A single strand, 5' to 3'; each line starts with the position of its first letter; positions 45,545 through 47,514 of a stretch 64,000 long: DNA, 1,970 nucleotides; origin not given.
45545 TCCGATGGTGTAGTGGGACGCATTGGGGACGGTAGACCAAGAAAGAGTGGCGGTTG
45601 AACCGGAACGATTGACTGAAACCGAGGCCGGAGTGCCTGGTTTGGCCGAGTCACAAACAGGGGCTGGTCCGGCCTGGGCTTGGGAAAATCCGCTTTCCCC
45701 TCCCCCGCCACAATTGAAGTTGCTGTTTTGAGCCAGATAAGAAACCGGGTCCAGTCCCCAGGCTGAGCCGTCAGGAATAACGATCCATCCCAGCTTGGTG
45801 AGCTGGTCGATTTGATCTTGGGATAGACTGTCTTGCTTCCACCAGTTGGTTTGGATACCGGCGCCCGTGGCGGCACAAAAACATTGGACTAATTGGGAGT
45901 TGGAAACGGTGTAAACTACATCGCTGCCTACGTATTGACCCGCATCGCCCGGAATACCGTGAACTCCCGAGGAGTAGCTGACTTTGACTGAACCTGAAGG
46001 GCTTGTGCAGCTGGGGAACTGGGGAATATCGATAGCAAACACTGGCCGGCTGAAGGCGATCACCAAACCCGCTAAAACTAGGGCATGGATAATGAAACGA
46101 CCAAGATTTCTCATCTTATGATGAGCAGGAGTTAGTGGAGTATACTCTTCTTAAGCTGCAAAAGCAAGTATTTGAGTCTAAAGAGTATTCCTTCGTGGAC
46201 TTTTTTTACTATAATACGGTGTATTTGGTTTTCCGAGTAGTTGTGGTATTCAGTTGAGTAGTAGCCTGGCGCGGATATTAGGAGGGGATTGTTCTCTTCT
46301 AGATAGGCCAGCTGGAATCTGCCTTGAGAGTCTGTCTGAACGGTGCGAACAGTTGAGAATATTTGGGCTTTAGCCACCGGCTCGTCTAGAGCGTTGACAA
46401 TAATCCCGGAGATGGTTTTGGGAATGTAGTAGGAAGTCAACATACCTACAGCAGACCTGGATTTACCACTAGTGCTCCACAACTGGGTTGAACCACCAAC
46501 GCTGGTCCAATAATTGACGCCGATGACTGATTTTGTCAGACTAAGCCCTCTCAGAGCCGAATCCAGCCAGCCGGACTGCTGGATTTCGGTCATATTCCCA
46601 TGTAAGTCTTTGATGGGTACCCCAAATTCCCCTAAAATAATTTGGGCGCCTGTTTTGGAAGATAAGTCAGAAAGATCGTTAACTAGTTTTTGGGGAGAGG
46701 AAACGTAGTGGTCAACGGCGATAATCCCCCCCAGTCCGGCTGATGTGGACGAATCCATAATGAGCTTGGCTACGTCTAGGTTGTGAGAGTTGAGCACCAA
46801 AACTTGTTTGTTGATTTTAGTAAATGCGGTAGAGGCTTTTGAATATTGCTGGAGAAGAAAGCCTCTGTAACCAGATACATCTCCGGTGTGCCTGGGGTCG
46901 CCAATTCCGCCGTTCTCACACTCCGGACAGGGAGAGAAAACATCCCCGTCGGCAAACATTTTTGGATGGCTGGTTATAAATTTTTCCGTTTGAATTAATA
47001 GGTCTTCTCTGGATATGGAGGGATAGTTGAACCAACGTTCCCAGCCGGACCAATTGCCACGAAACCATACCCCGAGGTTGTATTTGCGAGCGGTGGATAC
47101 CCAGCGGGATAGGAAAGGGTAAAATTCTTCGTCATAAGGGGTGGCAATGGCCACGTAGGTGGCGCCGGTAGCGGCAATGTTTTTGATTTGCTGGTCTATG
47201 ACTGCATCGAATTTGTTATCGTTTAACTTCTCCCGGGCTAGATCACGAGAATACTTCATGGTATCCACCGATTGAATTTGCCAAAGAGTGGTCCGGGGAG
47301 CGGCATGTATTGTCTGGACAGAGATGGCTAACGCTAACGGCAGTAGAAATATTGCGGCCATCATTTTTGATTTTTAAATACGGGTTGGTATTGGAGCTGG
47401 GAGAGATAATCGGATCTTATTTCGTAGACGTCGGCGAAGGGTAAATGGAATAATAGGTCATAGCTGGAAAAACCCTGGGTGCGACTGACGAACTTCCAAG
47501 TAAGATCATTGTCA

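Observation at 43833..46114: Sortase with a neighbouring LAXTG-type substrate (FN3 protein) and a CAP-domain surface protein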

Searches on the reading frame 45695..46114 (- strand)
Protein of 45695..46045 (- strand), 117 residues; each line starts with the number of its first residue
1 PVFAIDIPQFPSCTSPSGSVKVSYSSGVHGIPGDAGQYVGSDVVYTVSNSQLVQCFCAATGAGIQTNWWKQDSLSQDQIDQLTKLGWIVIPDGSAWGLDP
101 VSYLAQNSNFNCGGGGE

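Call 29: search_protein_families(library=pfam, proteins=[window:45700-46114:-], max_evalue=10)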
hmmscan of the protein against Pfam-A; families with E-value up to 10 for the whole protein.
window:45700-46114:- (138 aa): 0 families

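Call 38: predict_structure(alignment_id=A3)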
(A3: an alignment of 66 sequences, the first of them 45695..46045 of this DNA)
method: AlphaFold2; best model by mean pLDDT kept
length: 117 residues; sequences in the alignment: 66
mean_pLDDT: 92.4   pTM: 0.85
mean pLDDT of the five models: 92.4, 90.2, 90.1, 89.8, 89.5
residues with pLDDT >= 90: 105; 70-90: 5; 50-70: 4; < 50: 3
segments of 3 or more residues with pLDDT < 50: 115-117
pLDDT, mean of each block of 10 residues (from residue 1): 80 95 95 93 97 96 97 95 96 96 97 64
secondary structure, 60 per line:
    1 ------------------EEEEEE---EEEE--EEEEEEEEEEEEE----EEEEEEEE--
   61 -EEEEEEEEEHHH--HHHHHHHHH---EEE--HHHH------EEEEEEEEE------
elements in order: E19-24 E28-31 E34-46 E51-58 E62-70 H76-84 E88-90 H93-96 E103-111

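Call 45: fold_search(model_id=the predicted structure, library=pdb)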
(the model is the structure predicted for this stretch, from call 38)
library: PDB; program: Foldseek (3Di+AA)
matches with E <= 10: 476; with E <= 0.001: 0
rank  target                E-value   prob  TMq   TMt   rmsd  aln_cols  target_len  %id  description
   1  8r4v_A                5.9e-01  0.60  0.32  0.14   4.5        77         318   10  Structure of Salt-inducible kinase 3 in complex with inhibitor (released 2024-03-27)
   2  4q2a                  7.3e-01  0.84  0.41  0.19   3.4        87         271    3  WNK1: A chloride sensor via autophosphorylation (released 2014-05-28)
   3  6sum_A                8.1e-01  0.30  0.29  0.12   6.7        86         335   14  Amicoumacin kinase hAmiN in complex with AMP-PNP, MG2+ and Ami (released 2020-07-22)
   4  4gf3_A                9.1e-01  0.28  0.32  0.31   4.4        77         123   10  Structure of a SycH-YopH Chaperone-Effector Complex (released 2013-03-27)
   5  9uwz_A                9.6e-01  0.25  0.29  0.26   5.8        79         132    8  Crystal structure of the type III secretion chaperone VecA from Vibrio parahaemolyticus (released 2025-06-25)
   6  5iqf_C                1.0e+00  0.12  0.23  0.12   6.5        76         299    6  Aminoglycoside Phosphotransferase (2'')-Ia (CTD of APH(6')-Ie/APH(2'')-Ia) in complex with GDP and Magnesium (released 2016-05-25)
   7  5iqc_B                1.1e+00  0.12  0.24  0.12   6.3        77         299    6  Aminoglycoside Phosphotransferase (2'')-Ia (CTD of AAC(6')-Ie/APH(2'')-Ia) in complex with GMPPNP, Magnesium, and Gent (released 2016-05-25)
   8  6c5u_B                1.1e+00  0.11  0.23  0.13   6.6        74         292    7  Aminoglycoside Phosphotransferase (2'')-Ia in complex with GMPPNP, Magnesium, and Ribostamycin, Alternate form (released 2018-04-11)
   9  9ux0_C                1.1e+00  0.30  0.33  0.30   5.7        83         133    6  Crystal structure of the virulence effector VepA in complex with its secretion chaperone VecA (released 2025-06-25)
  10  1ttw_A                1.1e+00  0.28  0.34  0.34   4.5        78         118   12  Crystal structure of the Yersinia Pestis type III secretion chaperone SycH in complex with a stable fragment of YscM2 (released 2004-08-31)
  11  8era_A                1.2e+00  0.11  0.27  0.03   7.9       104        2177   20  RMC-5552 in complex with mTORC1 and FKBP12 (released 2022-12-28)
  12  9ux0_B                1.3e+00  0.28  0.34  0.32   5.2        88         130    7  Crystal structure of the virulence effector VepA in complex with its secretion chaperone VecA (released 2025-06-25)
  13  1jya_A                1.4e+00  0.23  0.32  0.32   4.8        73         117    8  Crystal Structure of SycE (released 2001-10-31)
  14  7rbw_B                1.4e+00  0.06  0.21  0.08  16.4       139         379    6  Structure of Biliverdin-binding Serpin of Boana punctata (polka-dot tree frog) (released 2021-11-24)
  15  1n5b_B                1.5e+00  0.21  0.32  0.31   4.8        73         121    8  Crystal Structure Of The Yersinia enterocolitica Molecular Chaperone Syce (released 2002-11-20)
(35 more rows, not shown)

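Call 61: search_protein_representatives(protein=window:45695-46045:-)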
Query: 117 residues. Proteins with E-value up to 0.001 (for the whole library): 339; up to 1e-10: 257; up to 1e-30: 60. The best 150 are listed.
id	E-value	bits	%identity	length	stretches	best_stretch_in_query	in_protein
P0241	1.6e-58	212.2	49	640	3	8-113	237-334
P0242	5.9e-47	174.9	43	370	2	6-113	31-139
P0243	7.0e-41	155.3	55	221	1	3-116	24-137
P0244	5.4e-40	152.4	59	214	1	2-113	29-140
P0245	7.1e-40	152.0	55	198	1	3-115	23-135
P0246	8.6e-40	151.8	62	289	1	4-115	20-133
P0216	2.8e-39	150.1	58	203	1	4-114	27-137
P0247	5.5e-39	149.1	57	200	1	7-114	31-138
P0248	2.0e-38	147.4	57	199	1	2-116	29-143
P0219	3.4e-38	146.6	55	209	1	2-116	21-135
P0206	1.9e-37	144.2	54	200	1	2-115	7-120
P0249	2.1e-37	144.0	58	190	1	1-116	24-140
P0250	3.5e-37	143.3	56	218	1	8-113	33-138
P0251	3.9e-37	143.2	53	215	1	5-114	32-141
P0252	4.4e-37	143.0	53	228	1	2-112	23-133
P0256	2.0e-36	140.9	55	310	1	1-113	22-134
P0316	1.4e-28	115.6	44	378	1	2-115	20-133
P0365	2.1e-23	98.8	43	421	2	8-114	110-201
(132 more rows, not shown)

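Call 67: search_protein_families(library=ncbifam, proteins=[window:45695-46045:-], max_evalue=1)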
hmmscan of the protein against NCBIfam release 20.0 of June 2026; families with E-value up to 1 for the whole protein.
window:45695-46045:- (117 aa): 0 families

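Call 76: fold_search(model_id=the predicted structure, library=viral)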
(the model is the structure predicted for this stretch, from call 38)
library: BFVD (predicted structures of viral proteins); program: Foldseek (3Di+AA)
matches with E <= 10: 332; with E <= 0.001: 0
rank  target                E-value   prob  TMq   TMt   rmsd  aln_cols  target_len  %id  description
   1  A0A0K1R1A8            1.6e-01  0.28  0.29  0.06  13.3       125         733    6  Envelope glycoprotein H [Testudinid alphaherpesvirus 3]
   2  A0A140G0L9            4.4e-01  0.13  0.26  0.16  16.6       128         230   10  ORF047L [Infectious spleen and kidney necrosis virus]
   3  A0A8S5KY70            4.6e-01  0.13  0.24  0.24  13.0       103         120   13  Coat protein [ssRNA phage Gerhypos.2_16]
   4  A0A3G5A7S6            4.9e-01  0.33  0.30  0.22   4.0        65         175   15  Uncharacterized protein [Hyperionvirus sp.]
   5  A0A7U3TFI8            4.9e-01  0.25  0.24  0.19  11.4        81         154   12  (no name in the UniProt tables at hand)
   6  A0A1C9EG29            6.4e-01  0.23  0.28  0.29   7.4        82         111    7  (no name in the UniProt tables at hand)
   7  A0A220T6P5            8.0e-01  0.08  0.19  0.09  11.6       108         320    6  Serpin 2 [Eptesipox virus]
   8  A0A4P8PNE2            8.4e-01  0.23  0.28  0.34   7.2        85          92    9  ORF17 [White sturgeon adenovirus 1]
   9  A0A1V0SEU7            8.4e-01  0.20  0.31  0.12  11.9        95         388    8  Uncharacterized protein [Hokovirus HKV1]
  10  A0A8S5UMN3            8.9e-01  0.60  0.31  0.51   4.4        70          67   11  BssS protein family protein [Myoviridae sp. ctCo31]
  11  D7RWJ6                9.4e-01  0.07  0.22  0.15  17.1       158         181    7  (no name in the UniProt tables at hand)
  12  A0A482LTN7            9.9e-01  0.18  0.28  0.14   9.3        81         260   14  Non structural polyprotein (Fragment) [Ross River virus]
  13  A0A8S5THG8            1.1e+00  0.41  0.37  0.08   4.6        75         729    8  NHL protein [Myoviridae sp. ctIty1]
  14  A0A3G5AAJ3            1.1e+00  0.23  0.34  0.32   7.6        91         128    6  Uncharacterized protein [Hyperionvirus sp.]
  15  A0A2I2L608            1.1e+00  0.21  0.31  0.08   7.0        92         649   12  Serine/Threonine protein kinase [Orpheovirus IHUMI-LCC2]
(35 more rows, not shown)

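Call 77: list_cluster_members(proteins=[P0241, P0242, P0365, P0316, P0256, P0246])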
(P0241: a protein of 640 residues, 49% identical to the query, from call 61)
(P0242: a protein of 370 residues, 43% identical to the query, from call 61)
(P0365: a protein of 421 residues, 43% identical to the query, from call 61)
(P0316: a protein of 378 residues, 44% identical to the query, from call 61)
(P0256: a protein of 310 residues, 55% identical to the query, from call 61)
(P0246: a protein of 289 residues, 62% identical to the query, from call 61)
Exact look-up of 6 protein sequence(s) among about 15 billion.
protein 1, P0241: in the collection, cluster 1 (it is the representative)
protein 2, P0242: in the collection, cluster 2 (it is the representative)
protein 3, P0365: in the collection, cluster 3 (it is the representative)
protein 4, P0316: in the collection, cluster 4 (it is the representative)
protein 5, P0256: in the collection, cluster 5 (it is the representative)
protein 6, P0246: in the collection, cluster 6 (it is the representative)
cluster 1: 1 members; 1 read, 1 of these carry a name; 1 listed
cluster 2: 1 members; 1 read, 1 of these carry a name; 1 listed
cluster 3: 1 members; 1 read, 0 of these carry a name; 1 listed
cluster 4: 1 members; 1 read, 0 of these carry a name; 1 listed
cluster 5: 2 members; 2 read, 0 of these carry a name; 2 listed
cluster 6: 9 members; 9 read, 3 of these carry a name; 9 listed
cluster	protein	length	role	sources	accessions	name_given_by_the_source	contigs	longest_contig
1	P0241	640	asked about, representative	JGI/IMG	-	hypothetical protein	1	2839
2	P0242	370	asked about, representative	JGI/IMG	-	hypothetical protein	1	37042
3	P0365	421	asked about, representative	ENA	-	-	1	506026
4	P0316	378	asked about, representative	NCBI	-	-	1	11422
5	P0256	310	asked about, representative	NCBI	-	-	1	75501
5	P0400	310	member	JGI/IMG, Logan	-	-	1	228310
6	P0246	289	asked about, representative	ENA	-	-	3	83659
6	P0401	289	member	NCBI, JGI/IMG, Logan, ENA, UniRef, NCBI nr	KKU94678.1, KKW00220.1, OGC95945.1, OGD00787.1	hypothetical protein A3H89_03670 [Candidatus Amesbacteria bacterium ... | Fibronectin type-III domain-containing protein n=3 Tax=Candidatus Amesiibacteriota ... | MAG: hypothetical protein UY22_C0009G0011 [Candidatus Amesbacteria bacterium ...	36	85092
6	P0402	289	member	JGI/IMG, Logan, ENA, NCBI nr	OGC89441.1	MAG: hypothetical protein A2V48_03465 [Candidatus Amesbacteria bacterium ...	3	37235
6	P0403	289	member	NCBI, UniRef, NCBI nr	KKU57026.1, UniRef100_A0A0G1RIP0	MAG: hypothetical protein UX78_C0001G0079 [Candidatus Amesbacteria bacterium ... | Fibronectin type-III domain-containing protein n=1 Tax=Candidatus Amesbacteria bacterium ...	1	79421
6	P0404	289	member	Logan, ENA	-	-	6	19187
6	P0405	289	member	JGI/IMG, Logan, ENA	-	-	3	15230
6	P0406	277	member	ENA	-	-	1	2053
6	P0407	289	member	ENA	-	-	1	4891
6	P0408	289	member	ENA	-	-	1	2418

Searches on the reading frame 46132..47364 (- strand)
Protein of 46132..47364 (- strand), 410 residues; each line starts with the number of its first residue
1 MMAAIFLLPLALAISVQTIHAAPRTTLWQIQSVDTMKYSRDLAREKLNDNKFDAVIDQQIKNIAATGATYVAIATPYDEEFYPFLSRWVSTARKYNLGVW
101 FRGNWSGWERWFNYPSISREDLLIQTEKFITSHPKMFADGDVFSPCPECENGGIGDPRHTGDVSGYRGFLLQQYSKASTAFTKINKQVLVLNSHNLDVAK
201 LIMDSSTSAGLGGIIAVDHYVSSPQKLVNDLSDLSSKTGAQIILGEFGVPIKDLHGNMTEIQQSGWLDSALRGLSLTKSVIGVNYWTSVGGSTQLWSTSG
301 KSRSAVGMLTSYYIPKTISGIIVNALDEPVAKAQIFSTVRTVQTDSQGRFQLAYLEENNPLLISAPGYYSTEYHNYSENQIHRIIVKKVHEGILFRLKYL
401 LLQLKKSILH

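Call 3: search_protein_families(library=pfam, proteins=[window:46132-47364:-], max_evalue=0.01)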
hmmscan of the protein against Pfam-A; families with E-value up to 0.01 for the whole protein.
window:46132-47364:- (410 aa): 3 families
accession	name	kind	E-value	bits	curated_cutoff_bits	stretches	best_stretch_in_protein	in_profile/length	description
PF13620.12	CarboxypepD_reg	-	4.2e-07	30.7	32.3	1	317-374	1-65/82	Carboxypeptidase regulatory-like domain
PF16371.11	MetallophosN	-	9.3e-05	23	35.6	1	326-395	6-75/77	N terminal of Calcineurin-like phosphoesterase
PF13715.12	CarbopepD_reg_2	-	0.00016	22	32.2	1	318-379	1-66/88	CarboxypepD_reg-like domain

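Call 4: search_protein_families(library=ncbifam, proteins=[window:46132-47364:-], max_evalue=0.01)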
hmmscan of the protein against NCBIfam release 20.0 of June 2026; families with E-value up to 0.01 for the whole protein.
window:46132-47364:- (410 aa): 1 family
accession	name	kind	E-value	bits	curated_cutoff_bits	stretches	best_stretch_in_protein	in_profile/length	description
TIGR04056.1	OMP_RagA_SusC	subfamily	0.00046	18.6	368.25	1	316-384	1-69/981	SusC/RagA family TonB-linked outer membrane protein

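Call 28: search_solved_structures(query=window:46132-47364:-, max_evalue=1)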
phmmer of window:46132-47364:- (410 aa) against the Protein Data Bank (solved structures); distinct sequences matched with E-value up to 1: 2.
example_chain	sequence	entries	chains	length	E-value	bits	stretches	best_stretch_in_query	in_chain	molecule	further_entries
5xrw_C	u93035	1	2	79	0.099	14.6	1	198-260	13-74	FliY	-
8dv0_A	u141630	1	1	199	0.84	11.5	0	12-60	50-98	Dephospho-CoA kinase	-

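Call 29: search_protein_families(library=pfam, proteins=[window:46132-47364:-], max_evalue=10)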
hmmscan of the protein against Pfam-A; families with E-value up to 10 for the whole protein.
window:46132-47364:- (410 aa): 5 families
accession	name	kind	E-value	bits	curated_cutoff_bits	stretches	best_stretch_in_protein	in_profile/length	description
PF13620.12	CarboxypepD_reg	-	4.2e-07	30.7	32.3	1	317-374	1-65/82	Carboxypeptidase regulatory-like domain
PF16371.11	MetallophosN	-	9.3e-05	23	35.6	1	326-395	6-75/77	N terminal of Calcineurin-like phosphoesterase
PF13715.12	CarbopepD_reg_2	-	0.00016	22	32.2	1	318-379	1-66/88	CarboxypepD_reg-like domain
PF15976.11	CooC_C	-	0.022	15.2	29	1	316-367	17-68/93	CS1-pili formation C-terminal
PF04463.17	2-thiour_desulf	-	0.041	14.3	34.7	1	129-214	23-109/141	2-thiouracil desulfurase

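Call 51: search_solved_structures(query=A4, max_evalue=1, show_alignments=2)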
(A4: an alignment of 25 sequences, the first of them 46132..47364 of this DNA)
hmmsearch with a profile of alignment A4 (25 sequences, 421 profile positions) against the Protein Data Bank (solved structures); distinct sequences matched with E-value up to 1: 5.
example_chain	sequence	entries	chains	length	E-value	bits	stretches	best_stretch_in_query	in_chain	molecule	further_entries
9hfj_A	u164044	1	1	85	0.00021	23.3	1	332-404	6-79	SusC homolog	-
5xrw_C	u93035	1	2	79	0.0092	18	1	215-278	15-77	FliY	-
4ovy_A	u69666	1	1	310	0.31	12.9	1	47-110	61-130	Haloacid dehalogenase domain protein hydrolase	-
2vg2_A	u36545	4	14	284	0.4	12.6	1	286-323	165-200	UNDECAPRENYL PYROPHOSPHATE SYNTHETASE | Decaprenyl diphosphate synthase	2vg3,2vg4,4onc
6ime_A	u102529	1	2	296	0.43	12.5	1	286-323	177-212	Decaprenyl diphosphate synthase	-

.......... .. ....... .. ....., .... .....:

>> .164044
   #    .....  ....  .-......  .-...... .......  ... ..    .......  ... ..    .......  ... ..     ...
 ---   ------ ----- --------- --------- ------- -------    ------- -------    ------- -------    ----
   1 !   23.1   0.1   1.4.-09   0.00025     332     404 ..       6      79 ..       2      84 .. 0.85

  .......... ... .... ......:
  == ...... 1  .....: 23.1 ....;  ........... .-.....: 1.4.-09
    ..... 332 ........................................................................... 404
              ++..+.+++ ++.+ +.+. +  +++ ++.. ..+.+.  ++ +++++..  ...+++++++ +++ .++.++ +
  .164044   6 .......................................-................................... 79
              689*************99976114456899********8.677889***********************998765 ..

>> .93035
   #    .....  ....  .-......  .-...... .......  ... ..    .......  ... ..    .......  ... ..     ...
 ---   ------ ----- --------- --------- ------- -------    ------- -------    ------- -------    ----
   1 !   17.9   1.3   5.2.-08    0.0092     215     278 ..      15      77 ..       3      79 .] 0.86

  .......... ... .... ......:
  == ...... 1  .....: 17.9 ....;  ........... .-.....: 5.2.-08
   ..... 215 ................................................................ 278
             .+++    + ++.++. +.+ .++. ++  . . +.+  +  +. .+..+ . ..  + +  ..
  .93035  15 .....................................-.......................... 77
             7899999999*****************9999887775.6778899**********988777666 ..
